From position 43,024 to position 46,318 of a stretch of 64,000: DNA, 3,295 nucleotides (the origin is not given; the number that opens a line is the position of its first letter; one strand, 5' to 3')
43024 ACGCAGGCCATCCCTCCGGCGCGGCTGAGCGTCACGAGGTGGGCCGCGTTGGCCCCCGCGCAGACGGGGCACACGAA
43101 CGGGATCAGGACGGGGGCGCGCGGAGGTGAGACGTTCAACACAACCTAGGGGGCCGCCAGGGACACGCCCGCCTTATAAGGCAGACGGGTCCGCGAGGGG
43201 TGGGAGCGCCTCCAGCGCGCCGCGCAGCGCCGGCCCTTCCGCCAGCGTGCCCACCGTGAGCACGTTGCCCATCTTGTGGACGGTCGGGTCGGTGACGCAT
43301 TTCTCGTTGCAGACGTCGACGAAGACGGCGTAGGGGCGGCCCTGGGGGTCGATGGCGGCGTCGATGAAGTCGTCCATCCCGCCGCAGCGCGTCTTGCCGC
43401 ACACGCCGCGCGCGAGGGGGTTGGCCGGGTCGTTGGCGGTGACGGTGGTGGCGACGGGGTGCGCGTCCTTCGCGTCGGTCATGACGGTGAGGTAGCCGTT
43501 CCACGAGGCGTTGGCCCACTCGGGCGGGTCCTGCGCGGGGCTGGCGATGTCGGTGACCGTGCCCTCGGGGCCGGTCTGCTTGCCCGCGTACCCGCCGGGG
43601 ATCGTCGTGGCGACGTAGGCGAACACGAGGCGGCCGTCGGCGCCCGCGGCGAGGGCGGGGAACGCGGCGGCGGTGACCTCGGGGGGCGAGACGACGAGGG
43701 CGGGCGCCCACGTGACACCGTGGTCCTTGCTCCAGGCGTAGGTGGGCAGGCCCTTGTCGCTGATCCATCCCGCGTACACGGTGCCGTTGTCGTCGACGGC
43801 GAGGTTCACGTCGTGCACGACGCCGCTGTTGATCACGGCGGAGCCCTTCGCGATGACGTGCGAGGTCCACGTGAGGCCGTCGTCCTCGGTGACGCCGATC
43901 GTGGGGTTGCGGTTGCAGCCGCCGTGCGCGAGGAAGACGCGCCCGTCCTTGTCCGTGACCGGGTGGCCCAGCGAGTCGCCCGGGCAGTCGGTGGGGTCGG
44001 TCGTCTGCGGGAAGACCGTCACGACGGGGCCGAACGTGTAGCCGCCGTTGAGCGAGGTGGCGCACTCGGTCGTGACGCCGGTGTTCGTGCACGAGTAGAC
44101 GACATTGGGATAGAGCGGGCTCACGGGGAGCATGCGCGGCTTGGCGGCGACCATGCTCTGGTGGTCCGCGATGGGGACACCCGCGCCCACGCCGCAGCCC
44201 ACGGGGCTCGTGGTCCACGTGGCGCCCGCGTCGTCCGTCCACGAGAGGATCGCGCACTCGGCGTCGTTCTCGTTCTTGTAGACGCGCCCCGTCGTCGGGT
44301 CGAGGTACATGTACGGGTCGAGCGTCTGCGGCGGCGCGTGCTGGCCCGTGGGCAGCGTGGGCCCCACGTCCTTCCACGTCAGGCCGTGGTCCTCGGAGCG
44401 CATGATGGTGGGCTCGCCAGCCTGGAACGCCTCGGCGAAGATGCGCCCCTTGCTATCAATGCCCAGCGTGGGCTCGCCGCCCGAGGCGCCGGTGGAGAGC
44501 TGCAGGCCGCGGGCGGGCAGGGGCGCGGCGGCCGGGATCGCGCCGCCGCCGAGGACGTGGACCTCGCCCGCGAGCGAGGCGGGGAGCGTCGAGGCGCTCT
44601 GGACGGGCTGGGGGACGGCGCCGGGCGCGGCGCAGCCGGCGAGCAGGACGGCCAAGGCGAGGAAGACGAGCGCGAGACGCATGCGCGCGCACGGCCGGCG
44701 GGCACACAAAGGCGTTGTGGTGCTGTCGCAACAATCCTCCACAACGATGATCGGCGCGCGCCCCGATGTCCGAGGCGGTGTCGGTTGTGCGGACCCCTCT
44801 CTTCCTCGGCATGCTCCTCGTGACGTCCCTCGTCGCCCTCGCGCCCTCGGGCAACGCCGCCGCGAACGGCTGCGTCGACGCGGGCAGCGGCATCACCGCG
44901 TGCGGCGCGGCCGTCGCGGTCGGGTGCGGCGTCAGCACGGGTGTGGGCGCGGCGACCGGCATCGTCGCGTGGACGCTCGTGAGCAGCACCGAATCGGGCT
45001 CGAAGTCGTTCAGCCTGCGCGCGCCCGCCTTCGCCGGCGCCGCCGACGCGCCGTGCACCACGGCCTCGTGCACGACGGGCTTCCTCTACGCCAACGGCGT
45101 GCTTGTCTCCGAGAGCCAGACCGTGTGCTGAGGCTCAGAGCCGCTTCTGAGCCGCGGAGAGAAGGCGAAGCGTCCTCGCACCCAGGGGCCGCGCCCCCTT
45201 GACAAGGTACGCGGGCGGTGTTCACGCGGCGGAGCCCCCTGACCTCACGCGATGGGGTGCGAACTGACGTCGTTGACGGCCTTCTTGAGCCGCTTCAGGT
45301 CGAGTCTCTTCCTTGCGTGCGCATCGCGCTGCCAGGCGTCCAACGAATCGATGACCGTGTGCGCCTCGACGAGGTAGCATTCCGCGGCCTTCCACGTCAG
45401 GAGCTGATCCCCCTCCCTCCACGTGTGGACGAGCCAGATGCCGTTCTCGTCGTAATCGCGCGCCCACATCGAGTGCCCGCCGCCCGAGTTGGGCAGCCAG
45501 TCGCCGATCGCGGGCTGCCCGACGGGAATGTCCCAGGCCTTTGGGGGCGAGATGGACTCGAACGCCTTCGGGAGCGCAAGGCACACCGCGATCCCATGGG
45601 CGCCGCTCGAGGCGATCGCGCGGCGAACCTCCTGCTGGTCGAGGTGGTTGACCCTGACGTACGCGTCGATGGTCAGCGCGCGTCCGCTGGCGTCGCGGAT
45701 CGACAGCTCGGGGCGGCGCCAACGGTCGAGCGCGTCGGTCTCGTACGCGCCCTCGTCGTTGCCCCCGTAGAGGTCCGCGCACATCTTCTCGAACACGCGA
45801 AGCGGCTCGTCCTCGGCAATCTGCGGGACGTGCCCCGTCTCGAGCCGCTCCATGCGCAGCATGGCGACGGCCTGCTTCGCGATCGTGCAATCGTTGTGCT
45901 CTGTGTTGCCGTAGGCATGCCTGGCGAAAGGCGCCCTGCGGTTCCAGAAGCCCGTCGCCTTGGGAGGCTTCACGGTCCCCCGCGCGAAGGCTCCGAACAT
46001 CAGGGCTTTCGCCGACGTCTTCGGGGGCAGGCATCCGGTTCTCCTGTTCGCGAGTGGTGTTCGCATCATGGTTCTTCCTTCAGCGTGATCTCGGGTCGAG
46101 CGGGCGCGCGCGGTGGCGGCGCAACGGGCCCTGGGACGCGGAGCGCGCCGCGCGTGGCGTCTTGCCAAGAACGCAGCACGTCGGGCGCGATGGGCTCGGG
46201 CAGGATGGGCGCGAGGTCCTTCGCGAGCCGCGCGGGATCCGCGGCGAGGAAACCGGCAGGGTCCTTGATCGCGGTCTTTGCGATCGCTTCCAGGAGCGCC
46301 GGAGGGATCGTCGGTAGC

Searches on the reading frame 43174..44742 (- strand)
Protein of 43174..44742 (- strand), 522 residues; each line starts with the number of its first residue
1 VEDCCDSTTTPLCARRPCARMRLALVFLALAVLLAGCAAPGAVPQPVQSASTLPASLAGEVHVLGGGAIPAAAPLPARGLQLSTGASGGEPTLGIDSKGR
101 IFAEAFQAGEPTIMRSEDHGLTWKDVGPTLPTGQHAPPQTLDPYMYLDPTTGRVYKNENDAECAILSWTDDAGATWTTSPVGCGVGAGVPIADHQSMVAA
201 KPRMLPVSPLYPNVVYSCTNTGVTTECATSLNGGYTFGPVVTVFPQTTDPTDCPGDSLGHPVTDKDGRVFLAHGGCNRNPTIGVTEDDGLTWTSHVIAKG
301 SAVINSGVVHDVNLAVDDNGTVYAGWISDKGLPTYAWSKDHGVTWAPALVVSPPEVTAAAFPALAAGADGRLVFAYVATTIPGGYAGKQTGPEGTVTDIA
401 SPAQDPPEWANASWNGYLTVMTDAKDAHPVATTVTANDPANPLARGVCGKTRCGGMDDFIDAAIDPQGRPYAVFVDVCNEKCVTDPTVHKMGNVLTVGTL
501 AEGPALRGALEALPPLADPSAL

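Call 11: search_protein_families(library=ncbifam, proteins=[window:43174-44742:-], max_evalue=0.01)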
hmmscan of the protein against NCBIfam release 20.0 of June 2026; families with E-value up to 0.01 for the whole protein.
window:43174-44742:- (522 aa): 0 families

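Call 12: search_protein_families(library=pfam, proteins=[window:43174-44742:-], max_evalue=0.01)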
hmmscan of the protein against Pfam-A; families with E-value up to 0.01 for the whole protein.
window:43174-44742:- (522 aa): 2 families
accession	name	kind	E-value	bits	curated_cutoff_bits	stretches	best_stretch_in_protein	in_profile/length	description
PF13088.12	BNR_2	-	1e-05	25.5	31.4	0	260-376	115-227/277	BNR repeat-like domain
PF02012.26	BNR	-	8.2e-05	22.5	27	0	337-346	2-11/12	BNR/Asp-box repeat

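Call 86: find_homologous_proteins(query=window:43174-44742:-, max_evalue=1e-20)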
Query window:43174-44742:- (522 aa): 51 proteins with E <= 1e-20 among 8000 candidates.
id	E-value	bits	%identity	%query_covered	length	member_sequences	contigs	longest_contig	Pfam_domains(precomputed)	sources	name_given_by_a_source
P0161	0.0e+0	1146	100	96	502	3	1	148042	PF13088.13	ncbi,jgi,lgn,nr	ncbi:MAG: hypothetical protein QOE90_3163 [Thermoplasmata archaeon]|jgi:hypothetical protein|nr:hypo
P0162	1.2e-262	891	78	95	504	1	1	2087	PF13088.13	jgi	jgi:hypothetical protein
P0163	1.2e-206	706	65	93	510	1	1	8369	PF13088.13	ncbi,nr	ncbi:MAG TPA: sialidase family protein [Candidatus Thermoplasmatota archaeon]|nr:sialidase family pr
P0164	1.1e-171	590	57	95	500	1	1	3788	PF13088.13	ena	-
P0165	1.4e-157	544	59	84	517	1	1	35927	PF13088.13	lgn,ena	-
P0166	1.3e-145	504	50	95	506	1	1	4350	PF13088.13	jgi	jgi:hypothetical protein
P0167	5.7e-123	430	46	96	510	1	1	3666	PF02012.27,PF15902.13,PF13088.13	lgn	-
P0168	8.0e-123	429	46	96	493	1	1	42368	PF13088.13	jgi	jgi:hypothetical protein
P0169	2.1e-121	424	48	86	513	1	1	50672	PF02012.27,PF13088.13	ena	-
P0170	7.7e-119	416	46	89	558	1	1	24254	PF25852.1,PF02012.27,PF15902.13,PF13088.13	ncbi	ncbi:MAG: sialidase family protein [Thermoplasmatota archaeon]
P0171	3.2e-117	411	47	86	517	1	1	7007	PF02012.27,PF13088.13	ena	-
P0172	2.5e-113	398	46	90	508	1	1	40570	PF02012.27,PF13088.13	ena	-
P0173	2.0e-110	388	49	84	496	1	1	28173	PF13088.13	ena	-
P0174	2.8e-107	378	44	96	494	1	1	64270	PF02012.27,PF13088.13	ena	-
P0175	3.6e-107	377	44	87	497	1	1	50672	PF02012.27,PF13088.13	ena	-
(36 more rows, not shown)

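Call 87: find_encoding_contigs(protein=P0163, flank=10000, max_places=2)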
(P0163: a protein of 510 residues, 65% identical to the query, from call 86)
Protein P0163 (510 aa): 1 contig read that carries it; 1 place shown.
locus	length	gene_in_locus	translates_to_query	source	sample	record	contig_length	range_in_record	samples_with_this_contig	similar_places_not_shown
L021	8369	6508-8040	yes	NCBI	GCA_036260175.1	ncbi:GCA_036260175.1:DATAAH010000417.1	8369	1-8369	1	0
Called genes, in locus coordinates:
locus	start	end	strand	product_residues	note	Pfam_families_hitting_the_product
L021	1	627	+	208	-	PF00275:EPSP_synthase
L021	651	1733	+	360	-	PF01264:Chorismate_synt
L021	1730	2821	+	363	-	PF01817:CM_2, PF02153:PDH_N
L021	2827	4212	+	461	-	PF00696:AA_kinase, PF13840:ACT_7, PF22468:ACT_9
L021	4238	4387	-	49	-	-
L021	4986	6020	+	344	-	PF01118:Semialdhyde_dh, PF02774:Semialdhyde_dhC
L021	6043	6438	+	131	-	-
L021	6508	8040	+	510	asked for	PF13088:BNR_2 (faint)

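Call 88: find_encoding_contigs(protein=P0165, flank=10000, max_places=2)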
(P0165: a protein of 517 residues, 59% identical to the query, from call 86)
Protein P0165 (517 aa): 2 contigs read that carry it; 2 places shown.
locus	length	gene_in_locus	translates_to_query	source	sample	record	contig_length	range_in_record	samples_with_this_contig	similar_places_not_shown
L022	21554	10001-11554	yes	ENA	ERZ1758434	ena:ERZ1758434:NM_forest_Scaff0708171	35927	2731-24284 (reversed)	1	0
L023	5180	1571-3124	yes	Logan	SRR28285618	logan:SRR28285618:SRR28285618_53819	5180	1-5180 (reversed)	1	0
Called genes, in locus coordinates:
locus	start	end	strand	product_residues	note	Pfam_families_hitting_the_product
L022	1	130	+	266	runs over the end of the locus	PF01791:DeoC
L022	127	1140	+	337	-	PF01959:DHQS, PF26558:DHQS_2nd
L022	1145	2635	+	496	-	PF01487:DHquinase_I, PF03435:Sacchrp_dh_NADP (faint), PF08501:Shikimate_dh_N, PF01488:Shikimate_DH, PF18317:SDH_C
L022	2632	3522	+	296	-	PF22700:MVD-like_N (weak), PF00288:GHMP_kinases_N, PF08544:GHMP_kinases_C (weak)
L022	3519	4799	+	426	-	PF00275:EPSP_synthase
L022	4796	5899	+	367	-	PF01264:Chorismate_synt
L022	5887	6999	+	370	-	PF01817:CM_2, PF02153:PDH_N, PF20463:PDH_C (weak)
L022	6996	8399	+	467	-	PF00696:AA_kinase, PF01842:ACT (faint), PF13840:ACT_7, PF22468:ACT_9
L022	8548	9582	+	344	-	PF01118:Semialdhyde_dh, PF02774:Semialdhyde_dhC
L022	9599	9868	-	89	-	-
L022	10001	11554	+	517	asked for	PF13088:BNR_2 (faint)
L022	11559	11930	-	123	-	PF04486:SchA_CurD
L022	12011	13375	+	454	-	PF13510:Fer2_4, PF00890:FAD_binding_2 (weak), PF07992:Pyr_redox_2 (faint), PF12831:FAD_oxidored, PF13450:NAD_binding_8 (weak)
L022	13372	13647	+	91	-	PF17806:SO_alpha_A3, PF04324:Fer2_BFD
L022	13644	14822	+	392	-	PF01946:Thi4 (weak), PF01266:DAO, PF03486:HI0933_like (faint), PF07992:Pyr_redox_2 (faint), PF12831:FAD_oxidored (faint), PF13450:NAD_binding_8 (weak), PF13738:Pyr_redox_3 (faint)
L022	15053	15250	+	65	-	-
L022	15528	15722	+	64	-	PF00833:Ribosomal_S17e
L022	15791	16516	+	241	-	PF00926:DHBP_synthase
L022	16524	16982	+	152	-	PF01467:CTP_transf_like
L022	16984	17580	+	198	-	PF00885:DMRL_synthase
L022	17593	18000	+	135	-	PF00885:DMRL_synthase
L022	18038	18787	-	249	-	PF01186:Lysyl_oxidase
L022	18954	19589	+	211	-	-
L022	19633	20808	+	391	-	PF01053:Cys_Met_Meta_PP (faint), PF00155:Aminotran_1_2, PF01041:DegT_DnrJ_EryC1 (weak)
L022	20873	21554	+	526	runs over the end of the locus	-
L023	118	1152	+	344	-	PF01118:Semialdhyde_dh, PF02774:Semialdhyde_dhC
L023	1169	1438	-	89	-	-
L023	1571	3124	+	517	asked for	PF13088:BNR_2 (faint)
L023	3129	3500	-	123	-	PF04486:SchA_CurD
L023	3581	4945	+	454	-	PF13510:Fer2_4, PF00890:FAD_binding_2 (weak), PF07992:Pyr_redox_2 (faint), PF12831:FAD_oxidored, PF13450:NAD_binding_8 (weak)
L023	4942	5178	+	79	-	?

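Call 108: find_encoding_contigs(protein=P0161, flank=9000, max_places=6)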
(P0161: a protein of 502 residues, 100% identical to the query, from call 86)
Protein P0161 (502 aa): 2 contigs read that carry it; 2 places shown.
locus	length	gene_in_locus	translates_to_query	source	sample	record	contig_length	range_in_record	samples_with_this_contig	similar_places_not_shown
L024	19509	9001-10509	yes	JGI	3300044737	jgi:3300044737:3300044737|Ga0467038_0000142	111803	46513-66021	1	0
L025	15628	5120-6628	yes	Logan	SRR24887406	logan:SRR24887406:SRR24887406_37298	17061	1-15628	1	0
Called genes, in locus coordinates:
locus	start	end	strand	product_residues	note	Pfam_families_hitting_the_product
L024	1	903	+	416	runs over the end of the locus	PF00275:EPSP_synthase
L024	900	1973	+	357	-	PF01264:Chorismate_synt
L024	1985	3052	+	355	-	PF01817:CM_2, PF02153:PDH_N, PF20463:PDH_C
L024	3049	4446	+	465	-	PF00696:AA_kinase, PF13840:ACT_7, PF22468:ACT_9, PF01842:ACT (faint), PF22468:ACT_9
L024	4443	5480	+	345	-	PF01118:Semialdhyde_dh, PF02774:Semialdhyde_dhC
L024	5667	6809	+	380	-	-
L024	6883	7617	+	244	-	-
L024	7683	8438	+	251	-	-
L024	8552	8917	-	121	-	-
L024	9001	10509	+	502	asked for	PF13088:BNR_2 (faint)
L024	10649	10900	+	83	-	-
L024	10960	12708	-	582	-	-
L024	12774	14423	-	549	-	-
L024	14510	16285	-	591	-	-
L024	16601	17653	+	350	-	-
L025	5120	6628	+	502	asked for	PF13088:BNR_2 (faint)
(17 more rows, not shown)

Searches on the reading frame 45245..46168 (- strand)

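Call 47: search_protein_families(library=pfam, proteins=[window:45245-46168:-], max_evalue=0.01)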
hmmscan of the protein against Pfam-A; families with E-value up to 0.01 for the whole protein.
window:45245-46168:- (307 aa): 0 families

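Call 78: search_protein_families(library=phrogs, proteins=[window:45245-46168:-], max_evalue=0.01)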
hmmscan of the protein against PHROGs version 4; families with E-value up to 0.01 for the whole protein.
window:45245-46168:- (307 aa): 1 family
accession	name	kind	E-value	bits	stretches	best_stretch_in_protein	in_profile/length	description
phrog_19005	-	unknown function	2.6e-07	30.9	1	74-273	33-228/260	-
